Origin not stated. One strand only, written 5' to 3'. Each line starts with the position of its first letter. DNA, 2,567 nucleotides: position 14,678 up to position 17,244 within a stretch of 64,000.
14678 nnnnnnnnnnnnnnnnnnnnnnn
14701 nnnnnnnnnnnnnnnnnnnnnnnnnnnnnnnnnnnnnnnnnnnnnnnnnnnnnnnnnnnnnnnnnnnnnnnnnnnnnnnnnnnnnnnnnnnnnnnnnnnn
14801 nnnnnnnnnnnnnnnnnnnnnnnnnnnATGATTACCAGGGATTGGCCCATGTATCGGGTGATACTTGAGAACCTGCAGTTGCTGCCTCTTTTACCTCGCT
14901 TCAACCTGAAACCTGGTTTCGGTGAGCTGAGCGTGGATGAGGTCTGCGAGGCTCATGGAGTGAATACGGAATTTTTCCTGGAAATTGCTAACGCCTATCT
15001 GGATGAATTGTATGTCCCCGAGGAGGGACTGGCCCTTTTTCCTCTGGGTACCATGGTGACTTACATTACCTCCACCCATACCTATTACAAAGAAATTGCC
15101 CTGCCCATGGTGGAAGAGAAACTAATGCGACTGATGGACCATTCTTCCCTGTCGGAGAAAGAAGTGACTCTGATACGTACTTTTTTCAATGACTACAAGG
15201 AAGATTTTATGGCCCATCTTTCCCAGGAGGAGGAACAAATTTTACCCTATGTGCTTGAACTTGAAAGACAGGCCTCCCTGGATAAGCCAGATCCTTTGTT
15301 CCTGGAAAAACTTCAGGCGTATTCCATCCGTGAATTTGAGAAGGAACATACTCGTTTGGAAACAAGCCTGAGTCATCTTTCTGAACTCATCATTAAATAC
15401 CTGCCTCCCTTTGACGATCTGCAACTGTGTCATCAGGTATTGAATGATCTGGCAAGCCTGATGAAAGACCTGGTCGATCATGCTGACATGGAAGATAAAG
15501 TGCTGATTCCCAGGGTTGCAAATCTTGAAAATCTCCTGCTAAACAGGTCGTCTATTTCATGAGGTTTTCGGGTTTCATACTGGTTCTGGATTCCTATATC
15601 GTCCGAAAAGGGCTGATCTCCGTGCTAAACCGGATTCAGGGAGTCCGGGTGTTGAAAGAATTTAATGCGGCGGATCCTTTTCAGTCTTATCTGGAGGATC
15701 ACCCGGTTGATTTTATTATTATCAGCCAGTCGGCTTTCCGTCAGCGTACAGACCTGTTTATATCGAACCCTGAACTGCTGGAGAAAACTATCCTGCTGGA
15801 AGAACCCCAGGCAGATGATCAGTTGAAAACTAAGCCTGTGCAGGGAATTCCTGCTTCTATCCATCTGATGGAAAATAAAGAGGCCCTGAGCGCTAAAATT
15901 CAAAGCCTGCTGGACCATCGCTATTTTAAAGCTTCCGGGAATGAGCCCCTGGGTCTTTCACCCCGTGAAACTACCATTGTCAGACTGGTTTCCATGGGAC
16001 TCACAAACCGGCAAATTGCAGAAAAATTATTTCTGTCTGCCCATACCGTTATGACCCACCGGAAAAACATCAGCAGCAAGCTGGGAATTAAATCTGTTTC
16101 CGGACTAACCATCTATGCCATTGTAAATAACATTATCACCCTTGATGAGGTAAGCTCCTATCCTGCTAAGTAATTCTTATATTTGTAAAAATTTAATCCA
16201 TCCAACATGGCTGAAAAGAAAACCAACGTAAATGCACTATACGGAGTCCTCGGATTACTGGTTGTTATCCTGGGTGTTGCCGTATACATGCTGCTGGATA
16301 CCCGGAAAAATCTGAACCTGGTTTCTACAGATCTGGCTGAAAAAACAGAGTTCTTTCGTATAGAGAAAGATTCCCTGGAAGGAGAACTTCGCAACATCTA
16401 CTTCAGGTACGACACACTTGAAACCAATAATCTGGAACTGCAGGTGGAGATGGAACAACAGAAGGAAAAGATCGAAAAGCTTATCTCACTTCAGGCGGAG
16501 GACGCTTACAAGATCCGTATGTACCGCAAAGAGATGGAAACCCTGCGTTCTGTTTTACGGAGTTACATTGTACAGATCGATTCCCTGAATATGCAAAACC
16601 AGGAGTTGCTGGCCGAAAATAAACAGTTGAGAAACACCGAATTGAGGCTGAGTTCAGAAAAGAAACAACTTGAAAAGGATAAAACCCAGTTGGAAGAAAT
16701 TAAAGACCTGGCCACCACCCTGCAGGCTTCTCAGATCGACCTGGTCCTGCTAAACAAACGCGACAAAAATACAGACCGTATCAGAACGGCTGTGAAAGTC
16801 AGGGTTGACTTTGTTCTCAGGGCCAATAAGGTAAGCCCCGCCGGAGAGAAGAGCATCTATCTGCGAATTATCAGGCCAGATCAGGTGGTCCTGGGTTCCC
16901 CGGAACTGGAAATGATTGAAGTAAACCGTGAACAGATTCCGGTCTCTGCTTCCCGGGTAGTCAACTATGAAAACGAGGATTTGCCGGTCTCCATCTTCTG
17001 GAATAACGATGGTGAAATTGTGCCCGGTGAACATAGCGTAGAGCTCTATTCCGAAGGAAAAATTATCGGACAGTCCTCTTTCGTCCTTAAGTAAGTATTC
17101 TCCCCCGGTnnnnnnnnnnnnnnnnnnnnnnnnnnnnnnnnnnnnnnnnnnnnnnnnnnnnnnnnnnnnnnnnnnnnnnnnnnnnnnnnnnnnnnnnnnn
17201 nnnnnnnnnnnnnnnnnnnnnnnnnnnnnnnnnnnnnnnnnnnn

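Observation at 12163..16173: Five-gene translationally coupled operon joining a metal importer, two exporters, a di-iron sensor-like protein and a LuxR regulator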

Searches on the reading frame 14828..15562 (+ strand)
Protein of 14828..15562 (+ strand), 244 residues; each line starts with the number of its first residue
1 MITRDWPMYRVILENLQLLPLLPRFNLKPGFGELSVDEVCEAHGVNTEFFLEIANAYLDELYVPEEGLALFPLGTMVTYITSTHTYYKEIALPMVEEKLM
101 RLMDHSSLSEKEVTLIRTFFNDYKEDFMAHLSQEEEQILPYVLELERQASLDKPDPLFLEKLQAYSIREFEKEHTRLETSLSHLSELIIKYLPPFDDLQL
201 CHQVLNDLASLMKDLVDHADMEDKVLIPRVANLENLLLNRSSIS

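Call 3: search_protein_families(library=pfam, proteins=[window:14828-15562:+], max_evalue=0.01)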
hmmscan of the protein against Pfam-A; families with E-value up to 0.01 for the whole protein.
window:14828-15562:+ (244 aa): 2 families
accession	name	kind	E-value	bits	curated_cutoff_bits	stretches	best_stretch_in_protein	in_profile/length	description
PF01814.28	Hemerythrin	-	5.3e-07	30.6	25.3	1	99-229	24-126/127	Hemerythrin HHE cation binding domain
PF11846.14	Wzy_C_2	-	0.0065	16.9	28.5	1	69-163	61-153/191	Virulence factor membrane-bound polymerase, C-terminal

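Call 4: search_protein_families(library=ncbifam, proteins=[window:14828-15562:+], max_evalue=0.01)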
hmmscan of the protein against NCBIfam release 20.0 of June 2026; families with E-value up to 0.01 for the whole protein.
window:14828-15562:+ (244 aa): 3 families
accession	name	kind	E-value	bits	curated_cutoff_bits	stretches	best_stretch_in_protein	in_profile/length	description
TIGR03652.1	FeS_repair_RIC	equivalog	3.3e-18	66.3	204.7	1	32-230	26-216/216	iron-sulfur cluster repair di-iron protein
NF009777.0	PRK13276.1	equivalog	5.1e-05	23.2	259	1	116-230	118-223/224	iron-sulfur cluster repair di-iron protein ScdA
NF008221.0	PRK10992.1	equivalog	0.00062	19.3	254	1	165-232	151-218/220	iron-sulfur cluster repair protein YtfE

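Call 20: find_homologous_proteins(query=window:14828-15562:+, max_evalue=0.00001)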
Query window:14828-15562:+ (244 aa): 307 proteins with E <= 0.00001 among 692 candidates; the best 120 are listed.
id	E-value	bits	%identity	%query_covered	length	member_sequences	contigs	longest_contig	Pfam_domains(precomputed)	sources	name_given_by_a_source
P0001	1.2e-154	530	100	100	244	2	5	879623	PF01814.29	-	-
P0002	6.2e-145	499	93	100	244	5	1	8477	PF01814.29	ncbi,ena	-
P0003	1.5e-144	497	93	100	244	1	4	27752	PF01814.29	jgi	-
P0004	3.2e-138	477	89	100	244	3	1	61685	PF01814.29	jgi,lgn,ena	-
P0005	7.2e-131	453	88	97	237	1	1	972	PF01814.29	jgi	jgi:regulator of cell morphogenesis and NO signaling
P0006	2.8e-129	447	84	100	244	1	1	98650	PF01814.29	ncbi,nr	ncbi:MAG: hypothetical protein P1P86_10030 [Bacteroidales bacterium]|nr:hypothetical protein [Bacter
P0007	9.0e-128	443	84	100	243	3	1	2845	PF01814.29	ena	-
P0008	6.2e-127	440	82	99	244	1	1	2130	PF01814.29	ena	-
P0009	8.4e-127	439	82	99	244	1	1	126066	PF01814.29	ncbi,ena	-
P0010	8.9e-127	439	81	99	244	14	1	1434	PF01814.29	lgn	-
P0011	1.1e-126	439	81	99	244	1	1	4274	PF01814.29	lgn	-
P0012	1.2e-125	436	80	99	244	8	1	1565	PF01814.29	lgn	-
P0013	1.2e-125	436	79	99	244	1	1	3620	PF01814.29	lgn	-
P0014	1.4e-125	435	81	99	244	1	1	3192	PF01814.29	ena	-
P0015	1.7e-125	435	81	99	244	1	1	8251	PF01814.29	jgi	jgi:regulator of cell morphogenesis and NO signaling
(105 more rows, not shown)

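Call 33: search_solved_structures(query=window:14828-15559:+, max_evalue=1, show_alignments=1)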
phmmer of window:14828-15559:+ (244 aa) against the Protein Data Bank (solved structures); distinct sequences matched with E-value up to 1: 4.
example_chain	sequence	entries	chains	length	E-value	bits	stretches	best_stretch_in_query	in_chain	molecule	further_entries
5fnn_A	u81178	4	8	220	0.093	15.4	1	167-230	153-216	IRON-SULFUR CLUSTER REPAIR PROTEIN YTFE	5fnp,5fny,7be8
7bha_A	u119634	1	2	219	0.095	15.4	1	167-230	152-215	Iron-sulfur cluster repair protein YtfE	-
7bhc_A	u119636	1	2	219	0.16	14.7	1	168-230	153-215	Iron-sulfur cluster repair protein YtfE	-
7bhb_A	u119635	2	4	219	0.36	13.5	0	183-230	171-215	Iron-sulfur cluster repair protein YtfE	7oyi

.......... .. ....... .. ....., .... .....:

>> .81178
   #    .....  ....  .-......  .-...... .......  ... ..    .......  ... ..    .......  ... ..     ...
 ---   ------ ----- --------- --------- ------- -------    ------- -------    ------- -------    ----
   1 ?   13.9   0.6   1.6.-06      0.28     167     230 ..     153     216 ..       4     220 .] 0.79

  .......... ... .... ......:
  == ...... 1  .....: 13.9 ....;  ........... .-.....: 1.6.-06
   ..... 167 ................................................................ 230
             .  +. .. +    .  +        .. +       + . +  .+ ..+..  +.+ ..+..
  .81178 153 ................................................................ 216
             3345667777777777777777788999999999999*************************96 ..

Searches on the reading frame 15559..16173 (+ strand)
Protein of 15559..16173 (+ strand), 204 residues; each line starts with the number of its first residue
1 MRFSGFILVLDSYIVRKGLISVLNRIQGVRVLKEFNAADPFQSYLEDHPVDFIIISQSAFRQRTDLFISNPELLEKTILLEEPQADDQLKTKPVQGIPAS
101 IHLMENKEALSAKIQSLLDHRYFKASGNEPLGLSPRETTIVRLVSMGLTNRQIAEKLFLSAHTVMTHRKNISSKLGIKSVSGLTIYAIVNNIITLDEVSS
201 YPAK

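Call 3: search_protein_families(library=pfam, proteins=[window:15559-16173:+], max_evalue=0.01)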
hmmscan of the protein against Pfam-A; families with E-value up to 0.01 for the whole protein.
window:15559-16173:+ (204 aa): 1 family
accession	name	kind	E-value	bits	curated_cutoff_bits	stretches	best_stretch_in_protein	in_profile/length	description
PF00196.25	GerE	-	1.4e-16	60.3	23.5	1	133-187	3-57/57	Bacterial regulatory proteins, luxR family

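Call 4: search_protein_families(library=ncbifam, proteins=[window:15559-16173:+], max_evalue=0.01)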
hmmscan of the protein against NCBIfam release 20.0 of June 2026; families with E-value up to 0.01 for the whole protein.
window:15559-16173:+ (204 aa): 26 families (the best 25 are shown)
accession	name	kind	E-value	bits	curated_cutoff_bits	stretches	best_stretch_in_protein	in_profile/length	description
NF052445.1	RespRegMctR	equivalog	1.2e-15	57.4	300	1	128-192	140-204/205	two-component system response regulator MctR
NF007403.0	PRK09935.1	equivalog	9.7e-15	54.7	271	1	124-192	141-209/210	fimbria biosynthesis transcriptional regulator FimZ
NF047785.1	respo_reg_MadR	equivalog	1.4e-12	47.4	300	1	123-179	139-195/209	MadR family response regulator transcription factor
NF011896.0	PRK15369.1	equivalog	7.2e-12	45.4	242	1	106-187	123-204/211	two component system response regulator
NF007018.1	PRK09483.1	equivalog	1.7e-10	40.9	280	1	109-199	124-215/217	UvrY/SirA/GacA family response regulator transcription factor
NF052366.1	photon_PedR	equivalog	2.1e-09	37.4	120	1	133-198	3-68/74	photosynthetic electron transport-dependent transcriptional regulator PedR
NF008548.0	PRK11475.1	equivalog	1.1e-08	34.8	176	1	127-184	129-186/207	DNA-binding transcriptional activator BglJ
NF007708.0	PRK10403.1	equivalog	4.8e-08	32.7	343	1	107-186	127-207/215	nitrate/nitrite response regulator protein NarP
NF007935.0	PRK10651.1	equivalog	4.8e-08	32.4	250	1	128-187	151-210/216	two-component system response regulator NarL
NF040749.1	tetrathio_RR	equivalog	8.8e-08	32.1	290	1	132-183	133-184/191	tetrathionate respiration response regulator TtrR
NF007505.1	PRK10100.1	equivalog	1.1e-07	31.8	250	1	103-179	113-191/204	biofilm master transcriptional regulator CsgD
NF041232.1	BagY_FevT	exception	3.5e-07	29.4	700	1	133-182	297-346/367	LuxR family transcriptional regulator BagY/FevT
NF007419.0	PRK09958.1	equivalog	1.8e-06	27.7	251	1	133-192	144-203/204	acid-sensing system DNA-binding response regulator EvgA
NF008098.0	PRK10840.1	equivalog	2.6e-06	27.1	235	1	103-186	123-204/216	response regulator transcription factor RcsB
NF007685.0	PRK10360.1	equivalog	3.3e-06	27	258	1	132-178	137-183/196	response regulator transcription factor UhpA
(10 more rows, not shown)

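Call 34: search_solved_structures(query=window:15559-16170:+, max_evalue=0.01)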
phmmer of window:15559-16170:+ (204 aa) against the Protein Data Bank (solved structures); distinct sequences matched with E-value up to 0.01: 38.
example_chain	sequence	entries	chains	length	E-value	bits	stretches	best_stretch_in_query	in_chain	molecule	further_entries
4yn8_A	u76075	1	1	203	6.9e-09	39.1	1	101-180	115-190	Response regulator ChrA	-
3c3w_A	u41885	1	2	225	1.2e-07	35.1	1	94-187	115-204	TWO COMPONENT TRANSCRIPTIONAL REGULATORY PROTEIN DEVR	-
5hev_A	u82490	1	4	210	2.8e-07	33.8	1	128-192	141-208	Response regulator protein VraR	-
1zlj_A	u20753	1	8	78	5.3e-07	32.9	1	129-187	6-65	Dormancy Survival Regulator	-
4wt0_B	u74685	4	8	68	7.4e-07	32.5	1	133-190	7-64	Response regulator receiver domain protein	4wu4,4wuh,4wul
1zlk_A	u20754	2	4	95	7.6e-07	32.4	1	129-187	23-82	Dormancy Survival Regulator | TWO COMPONENT TRANSCRIPTIONAL REGULATORY PROTEIN DEVR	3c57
4wsz_A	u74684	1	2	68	1e-06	32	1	133-190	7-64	Response regulator receiver domain protein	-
3kln_A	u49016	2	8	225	2e-06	31.1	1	132-199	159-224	Transcriptional regulator, LuxR family | Transcriptional regulator VpsT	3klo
7ve4_A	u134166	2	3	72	7.4e-06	29.2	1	133-193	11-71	DNA-binding response regulator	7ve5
7vim_A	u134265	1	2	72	7.5e-06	29.2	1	132-186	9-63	Protein EsrB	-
2jpc_A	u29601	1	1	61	1e-05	28.7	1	136-183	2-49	SsrB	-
1je8_A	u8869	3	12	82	1.1e-05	28.7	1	129-181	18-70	Nitrate/Nitrite Response Regulator Protein NARL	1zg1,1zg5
2rnj_A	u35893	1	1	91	1.1e-05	28.6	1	133-193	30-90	Response regulator protein vraR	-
3clo_A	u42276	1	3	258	1.6e-05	28.1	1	92-178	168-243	Transcriptional regulator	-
8u3b_G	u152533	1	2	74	2e-05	27.8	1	133-183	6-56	Nitrate/nitrite response regulator protein NarL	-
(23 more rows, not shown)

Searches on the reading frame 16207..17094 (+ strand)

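Call 3: search_protein_families(library=pfam, proteins=[window:16207-17094:+], max_evalue=0.01)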
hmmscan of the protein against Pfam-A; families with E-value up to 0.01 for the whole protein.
window:16207-17094:+ (295 aa): 1 family
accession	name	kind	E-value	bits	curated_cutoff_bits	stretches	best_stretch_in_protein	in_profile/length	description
PF25450.1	Rab11-FIP3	-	0.0064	17.2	31.9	0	46-92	42-87/125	Rab11-FIP3-like domain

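Call 4: search_protein_families(library=ncbifam, proteins=[window:16207-17094:+], max_evalue=0.01)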
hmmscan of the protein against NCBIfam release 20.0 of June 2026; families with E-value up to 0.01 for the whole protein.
window:16207-17094:+ (295 aa): 2 families
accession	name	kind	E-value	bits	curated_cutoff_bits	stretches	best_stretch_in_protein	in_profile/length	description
TIGR04523.1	Mplasa_alph_rch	subfamily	6.3e-05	21.1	270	1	53-174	539-659/745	helix-rich protein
TIGR02168.1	SMC_prok_B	equivalog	0.0083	13.9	567.35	1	67-178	338-450/1181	chromosome segregation protein SMC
